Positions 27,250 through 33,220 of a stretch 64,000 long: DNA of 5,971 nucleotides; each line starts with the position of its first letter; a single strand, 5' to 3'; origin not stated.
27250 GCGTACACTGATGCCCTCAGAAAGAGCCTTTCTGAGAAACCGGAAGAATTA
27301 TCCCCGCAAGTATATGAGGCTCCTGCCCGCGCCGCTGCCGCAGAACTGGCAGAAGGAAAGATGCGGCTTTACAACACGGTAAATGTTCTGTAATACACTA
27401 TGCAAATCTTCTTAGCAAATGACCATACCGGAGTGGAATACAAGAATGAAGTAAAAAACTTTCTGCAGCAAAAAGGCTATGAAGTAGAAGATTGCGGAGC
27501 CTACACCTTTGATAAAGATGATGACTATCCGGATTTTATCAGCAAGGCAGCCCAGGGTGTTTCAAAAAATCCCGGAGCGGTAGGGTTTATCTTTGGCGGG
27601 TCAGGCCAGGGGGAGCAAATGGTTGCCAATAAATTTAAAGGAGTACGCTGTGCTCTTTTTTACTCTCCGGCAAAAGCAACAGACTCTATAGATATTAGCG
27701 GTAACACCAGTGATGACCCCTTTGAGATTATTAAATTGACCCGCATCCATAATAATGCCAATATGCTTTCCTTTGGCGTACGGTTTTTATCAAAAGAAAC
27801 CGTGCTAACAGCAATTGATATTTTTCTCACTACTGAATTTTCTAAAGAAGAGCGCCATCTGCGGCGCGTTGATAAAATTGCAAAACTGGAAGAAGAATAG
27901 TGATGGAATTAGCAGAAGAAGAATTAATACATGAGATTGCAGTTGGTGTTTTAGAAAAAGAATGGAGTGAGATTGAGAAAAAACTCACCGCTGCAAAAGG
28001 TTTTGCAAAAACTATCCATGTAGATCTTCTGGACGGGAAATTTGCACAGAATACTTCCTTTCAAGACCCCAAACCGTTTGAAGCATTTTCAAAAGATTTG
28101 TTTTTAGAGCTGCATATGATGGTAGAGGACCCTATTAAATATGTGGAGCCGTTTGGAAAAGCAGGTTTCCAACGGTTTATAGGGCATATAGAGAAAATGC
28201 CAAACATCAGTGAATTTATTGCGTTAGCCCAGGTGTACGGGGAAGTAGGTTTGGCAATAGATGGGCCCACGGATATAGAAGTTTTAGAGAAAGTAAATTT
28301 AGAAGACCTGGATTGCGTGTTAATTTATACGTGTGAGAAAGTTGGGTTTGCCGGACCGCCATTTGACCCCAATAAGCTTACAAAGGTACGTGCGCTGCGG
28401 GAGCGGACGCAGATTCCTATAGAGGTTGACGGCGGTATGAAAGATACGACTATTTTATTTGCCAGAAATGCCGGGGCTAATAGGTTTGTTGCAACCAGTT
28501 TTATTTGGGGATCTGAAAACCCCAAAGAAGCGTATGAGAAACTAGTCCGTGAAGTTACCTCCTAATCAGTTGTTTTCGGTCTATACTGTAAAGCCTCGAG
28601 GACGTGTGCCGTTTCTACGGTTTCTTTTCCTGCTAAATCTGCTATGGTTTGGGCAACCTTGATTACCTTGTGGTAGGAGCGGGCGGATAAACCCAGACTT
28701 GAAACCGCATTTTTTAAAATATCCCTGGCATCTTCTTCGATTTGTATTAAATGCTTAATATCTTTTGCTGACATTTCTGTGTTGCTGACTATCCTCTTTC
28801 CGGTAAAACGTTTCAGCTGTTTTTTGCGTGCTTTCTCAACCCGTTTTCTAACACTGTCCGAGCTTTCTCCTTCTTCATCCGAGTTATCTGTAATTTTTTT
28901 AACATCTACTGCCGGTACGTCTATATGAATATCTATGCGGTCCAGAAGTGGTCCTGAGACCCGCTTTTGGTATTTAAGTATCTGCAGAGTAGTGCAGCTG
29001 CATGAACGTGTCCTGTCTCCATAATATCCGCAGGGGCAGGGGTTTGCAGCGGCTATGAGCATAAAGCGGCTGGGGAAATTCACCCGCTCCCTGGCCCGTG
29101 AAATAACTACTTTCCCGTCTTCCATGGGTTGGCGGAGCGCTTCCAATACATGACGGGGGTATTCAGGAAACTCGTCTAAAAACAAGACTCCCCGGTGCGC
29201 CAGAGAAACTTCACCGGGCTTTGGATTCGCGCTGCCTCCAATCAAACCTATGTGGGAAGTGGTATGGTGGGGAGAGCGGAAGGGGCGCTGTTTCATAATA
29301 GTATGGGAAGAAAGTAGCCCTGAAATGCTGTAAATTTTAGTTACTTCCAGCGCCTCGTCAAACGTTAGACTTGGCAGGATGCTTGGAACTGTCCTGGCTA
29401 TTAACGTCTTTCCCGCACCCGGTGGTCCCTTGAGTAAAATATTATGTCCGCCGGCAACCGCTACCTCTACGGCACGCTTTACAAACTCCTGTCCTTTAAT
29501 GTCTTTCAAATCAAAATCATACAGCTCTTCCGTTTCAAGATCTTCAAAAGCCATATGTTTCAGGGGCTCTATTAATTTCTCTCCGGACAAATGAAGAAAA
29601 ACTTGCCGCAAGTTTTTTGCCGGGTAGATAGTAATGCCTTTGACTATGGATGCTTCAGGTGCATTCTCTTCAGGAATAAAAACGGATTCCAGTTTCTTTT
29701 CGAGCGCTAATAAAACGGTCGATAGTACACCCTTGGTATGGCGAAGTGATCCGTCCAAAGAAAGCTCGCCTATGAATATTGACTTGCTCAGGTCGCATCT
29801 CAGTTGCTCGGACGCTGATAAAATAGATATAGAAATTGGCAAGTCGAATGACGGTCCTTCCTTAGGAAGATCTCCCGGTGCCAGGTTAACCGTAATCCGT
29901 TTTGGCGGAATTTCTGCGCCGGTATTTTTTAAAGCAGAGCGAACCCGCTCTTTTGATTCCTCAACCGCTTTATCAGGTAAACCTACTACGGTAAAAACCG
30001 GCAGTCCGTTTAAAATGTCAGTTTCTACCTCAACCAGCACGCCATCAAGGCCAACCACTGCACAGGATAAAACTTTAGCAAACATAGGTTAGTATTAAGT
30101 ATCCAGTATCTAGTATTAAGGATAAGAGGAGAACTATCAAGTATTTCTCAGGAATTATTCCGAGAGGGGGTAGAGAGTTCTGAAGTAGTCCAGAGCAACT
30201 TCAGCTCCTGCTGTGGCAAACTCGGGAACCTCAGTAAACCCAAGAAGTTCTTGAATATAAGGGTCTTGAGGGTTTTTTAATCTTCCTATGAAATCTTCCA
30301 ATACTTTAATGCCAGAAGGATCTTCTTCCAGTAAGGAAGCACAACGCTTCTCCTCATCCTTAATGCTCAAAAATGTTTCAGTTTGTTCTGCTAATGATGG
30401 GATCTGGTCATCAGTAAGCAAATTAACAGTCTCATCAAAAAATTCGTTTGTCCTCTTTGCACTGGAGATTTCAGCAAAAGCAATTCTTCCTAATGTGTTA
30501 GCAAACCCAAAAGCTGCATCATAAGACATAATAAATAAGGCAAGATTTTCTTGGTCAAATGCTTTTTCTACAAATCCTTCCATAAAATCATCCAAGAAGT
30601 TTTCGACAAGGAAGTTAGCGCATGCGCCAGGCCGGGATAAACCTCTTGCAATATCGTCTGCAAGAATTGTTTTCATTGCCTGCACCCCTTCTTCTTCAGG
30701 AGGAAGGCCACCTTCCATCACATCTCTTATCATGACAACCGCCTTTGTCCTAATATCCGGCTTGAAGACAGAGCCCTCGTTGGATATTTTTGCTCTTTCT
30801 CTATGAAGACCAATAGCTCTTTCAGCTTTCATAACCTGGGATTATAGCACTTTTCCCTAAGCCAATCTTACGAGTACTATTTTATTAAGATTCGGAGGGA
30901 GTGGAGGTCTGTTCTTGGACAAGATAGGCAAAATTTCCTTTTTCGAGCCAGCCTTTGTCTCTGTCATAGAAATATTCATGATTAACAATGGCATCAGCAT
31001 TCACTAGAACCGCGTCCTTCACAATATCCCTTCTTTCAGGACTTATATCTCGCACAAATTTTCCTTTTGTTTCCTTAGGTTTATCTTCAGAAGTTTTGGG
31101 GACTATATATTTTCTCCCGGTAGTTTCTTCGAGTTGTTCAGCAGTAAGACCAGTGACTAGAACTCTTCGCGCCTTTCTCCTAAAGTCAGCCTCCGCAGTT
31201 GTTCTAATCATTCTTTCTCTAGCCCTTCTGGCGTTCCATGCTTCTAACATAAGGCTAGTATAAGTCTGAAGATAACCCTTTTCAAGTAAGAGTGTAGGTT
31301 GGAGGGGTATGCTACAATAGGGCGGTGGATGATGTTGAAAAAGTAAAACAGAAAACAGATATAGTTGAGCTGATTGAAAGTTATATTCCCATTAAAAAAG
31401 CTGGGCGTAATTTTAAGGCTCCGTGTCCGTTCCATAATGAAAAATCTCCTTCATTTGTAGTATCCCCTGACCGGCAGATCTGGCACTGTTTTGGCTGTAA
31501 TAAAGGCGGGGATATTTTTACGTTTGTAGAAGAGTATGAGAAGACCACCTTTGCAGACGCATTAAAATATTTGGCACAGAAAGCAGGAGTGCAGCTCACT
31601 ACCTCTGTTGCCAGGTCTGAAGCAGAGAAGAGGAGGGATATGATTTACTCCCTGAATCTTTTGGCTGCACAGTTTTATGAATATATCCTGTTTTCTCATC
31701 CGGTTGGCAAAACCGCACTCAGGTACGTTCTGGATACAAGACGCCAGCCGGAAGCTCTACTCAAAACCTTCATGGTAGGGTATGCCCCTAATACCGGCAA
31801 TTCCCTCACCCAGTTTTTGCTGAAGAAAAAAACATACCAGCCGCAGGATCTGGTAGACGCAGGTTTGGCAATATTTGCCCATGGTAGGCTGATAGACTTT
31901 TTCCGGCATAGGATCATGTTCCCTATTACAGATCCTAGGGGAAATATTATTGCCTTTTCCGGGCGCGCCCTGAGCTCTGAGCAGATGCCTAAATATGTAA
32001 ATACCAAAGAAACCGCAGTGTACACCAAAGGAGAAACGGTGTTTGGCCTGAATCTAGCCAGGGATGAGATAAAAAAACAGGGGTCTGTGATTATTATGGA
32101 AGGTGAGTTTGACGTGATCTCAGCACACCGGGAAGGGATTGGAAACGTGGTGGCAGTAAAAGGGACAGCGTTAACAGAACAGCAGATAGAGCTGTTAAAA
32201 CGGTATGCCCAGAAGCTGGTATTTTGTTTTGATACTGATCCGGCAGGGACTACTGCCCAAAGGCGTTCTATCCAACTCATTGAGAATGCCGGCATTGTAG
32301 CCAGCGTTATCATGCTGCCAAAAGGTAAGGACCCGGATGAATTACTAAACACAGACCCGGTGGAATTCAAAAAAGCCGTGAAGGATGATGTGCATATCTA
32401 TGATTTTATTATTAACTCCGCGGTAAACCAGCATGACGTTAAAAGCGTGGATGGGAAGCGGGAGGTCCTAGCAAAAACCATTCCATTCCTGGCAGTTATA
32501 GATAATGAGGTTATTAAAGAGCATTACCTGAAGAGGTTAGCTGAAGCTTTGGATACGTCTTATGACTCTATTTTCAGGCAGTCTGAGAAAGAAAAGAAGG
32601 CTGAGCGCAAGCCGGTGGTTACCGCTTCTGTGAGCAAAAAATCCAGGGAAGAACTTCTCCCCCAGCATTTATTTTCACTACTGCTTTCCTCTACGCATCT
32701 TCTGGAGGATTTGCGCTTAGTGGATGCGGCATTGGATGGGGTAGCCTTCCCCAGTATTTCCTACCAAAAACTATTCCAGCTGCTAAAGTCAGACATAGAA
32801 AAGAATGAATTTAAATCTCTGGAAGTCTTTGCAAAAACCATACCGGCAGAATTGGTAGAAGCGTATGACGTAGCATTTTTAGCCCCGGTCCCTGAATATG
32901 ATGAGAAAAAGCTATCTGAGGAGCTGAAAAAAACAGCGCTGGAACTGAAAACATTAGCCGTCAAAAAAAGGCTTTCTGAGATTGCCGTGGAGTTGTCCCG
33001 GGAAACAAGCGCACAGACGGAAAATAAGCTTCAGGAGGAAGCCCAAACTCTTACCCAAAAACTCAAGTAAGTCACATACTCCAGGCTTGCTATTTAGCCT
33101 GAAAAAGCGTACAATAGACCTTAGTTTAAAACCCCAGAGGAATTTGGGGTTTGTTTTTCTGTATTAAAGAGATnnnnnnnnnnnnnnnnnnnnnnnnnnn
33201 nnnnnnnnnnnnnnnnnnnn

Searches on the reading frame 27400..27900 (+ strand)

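Call 83: search_protein_families(library=pfam, proteins=[window:27400-27900:+], max_evalue=0.000001)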
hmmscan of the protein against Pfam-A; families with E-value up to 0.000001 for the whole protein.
window:27400-27900:+ (166 aa): 1 family
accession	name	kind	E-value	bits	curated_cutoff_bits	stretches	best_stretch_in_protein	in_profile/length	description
PF02502.23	LacAB_rpiB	-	1.3e-40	139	24.7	2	3-95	1-92/138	Ribose/Galactose Isomerase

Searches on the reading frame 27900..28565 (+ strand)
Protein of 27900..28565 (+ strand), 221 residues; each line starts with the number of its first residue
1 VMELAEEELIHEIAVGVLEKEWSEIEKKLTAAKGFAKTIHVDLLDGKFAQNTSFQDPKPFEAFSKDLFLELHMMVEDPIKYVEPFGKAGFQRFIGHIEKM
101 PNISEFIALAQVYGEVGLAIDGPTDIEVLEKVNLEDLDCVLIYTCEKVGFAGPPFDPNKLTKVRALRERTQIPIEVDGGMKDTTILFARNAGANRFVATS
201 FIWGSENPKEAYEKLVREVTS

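Call 83: search_protein_families(library=pfam, proteins=[window:27900-28565:+], max_evalue=0.000001)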
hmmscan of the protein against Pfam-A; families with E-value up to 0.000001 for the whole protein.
window:27900-28565:+ (221 aa): 1 family
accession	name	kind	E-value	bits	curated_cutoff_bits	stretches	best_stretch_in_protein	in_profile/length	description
PF00834.25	Ribul_P_3_epim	-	1.9e-29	102.9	21.1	1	13-202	2-197/198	Ribulose-phosphate 3 epimerase family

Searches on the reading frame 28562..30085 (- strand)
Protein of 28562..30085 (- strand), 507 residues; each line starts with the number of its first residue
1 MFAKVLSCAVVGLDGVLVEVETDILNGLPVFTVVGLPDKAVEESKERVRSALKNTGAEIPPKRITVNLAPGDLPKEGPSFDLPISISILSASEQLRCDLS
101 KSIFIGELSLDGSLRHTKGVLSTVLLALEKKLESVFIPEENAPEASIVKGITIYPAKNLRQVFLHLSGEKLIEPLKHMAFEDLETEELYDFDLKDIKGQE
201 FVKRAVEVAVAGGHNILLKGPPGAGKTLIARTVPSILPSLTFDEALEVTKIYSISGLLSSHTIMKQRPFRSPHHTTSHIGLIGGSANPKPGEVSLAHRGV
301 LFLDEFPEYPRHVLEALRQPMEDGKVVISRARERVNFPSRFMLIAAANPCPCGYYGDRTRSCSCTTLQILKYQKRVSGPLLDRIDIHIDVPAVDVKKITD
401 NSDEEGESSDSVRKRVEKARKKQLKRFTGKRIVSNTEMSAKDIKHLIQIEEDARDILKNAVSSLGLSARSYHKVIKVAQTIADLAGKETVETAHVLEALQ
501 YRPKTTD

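Call 51: search_protein_families(library=pfam, proteins=[window:28562-30085:-], max_evalue=0.001)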
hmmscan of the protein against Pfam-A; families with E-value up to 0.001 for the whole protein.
window:28562-30085:- (507 aa): 10 families
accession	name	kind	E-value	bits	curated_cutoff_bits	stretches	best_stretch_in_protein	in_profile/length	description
PF01078.27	Mg_chelatase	-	3.3e-93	311.3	20.3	1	192-396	1-205/207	Magnesium chelatase, subunit ChlI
PF13541.12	ChlI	-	9.5e-46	155.1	27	1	20-141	1-121/121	Subunit ChlI of Mg-chelatase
PF13335.12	Mg_chelatase_C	-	1.8e-30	105.8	26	1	406-502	1-94/94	Magnesium chelatase, subunit ChlI C-terminal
PF07728.20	AAA_5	-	4e-10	40.3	22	1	215-351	1-125/139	AAA domain (dynein-related subfamily)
PF00493.29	MCM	-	2.6e-09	36.9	23.3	1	289-358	113-181/224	MCM P-loop domain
PF05362.19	Lon_C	-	5.5e-09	36.3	21.1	1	11-162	36-198/205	Lon protease (S16) C-terminal proteolytic domain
PF00158.32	Sigma54_activat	-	4.1e-06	27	20.2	1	204-347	13-141/168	Sigma-54 interaction domain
PF05496.18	RuvB_N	-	0.00014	22.1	27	0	193-234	6-54/159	Holliday junction DNA helicase RuvB P-loop domain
PF00004.35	AAA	-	0.00027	21.8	21.2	0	216-348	1-109/131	ATPase family associated with various cellular activities (AAA)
PF07726.17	AAA_3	-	0.00077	19.8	27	0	300-350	65-113/131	ATPase family associated with various cellular activities (AAA)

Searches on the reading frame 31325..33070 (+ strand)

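Call 51: search_protein_families(library=pfam, proteins=[window:31325-33070:+], max_evalue=0.001)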
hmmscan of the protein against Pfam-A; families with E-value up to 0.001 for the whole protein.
window:31325-33070:+ (581 aa): 7 families
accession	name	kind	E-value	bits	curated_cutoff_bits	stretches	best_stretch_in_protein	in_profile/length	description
PF01807.25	Zn_ribbon_DnaG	-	1.2e-34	118.5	24.9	1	3-93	5-95/98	CHC2 zinc finger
PF08275.17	DNAG_N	-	3e-33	115.1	26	1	122-245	6-127/128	DNA primase catalytic core, N-terminal domain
PF13155.12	Toprim_2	-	6.1e-24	84.6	22.1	1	256-341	1-88/88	Toprim-like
PF13662.12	Toprim_4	-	1.3e-16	61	25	1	254-329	2-84/85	Toprim domain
PF10410.14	DnaB_bind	-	3.3e-12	46.9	20.6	1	360-411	2-53/56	DnaB-helicase binding domain of primase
PF01751.28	Toprim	-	4.1e-12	46.5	23.1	1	255-325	2-90/96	Toprim domain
PF13362.12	Toprim_3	-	7.2e-07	30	27.2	1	255-341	2-89/95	Toprim domain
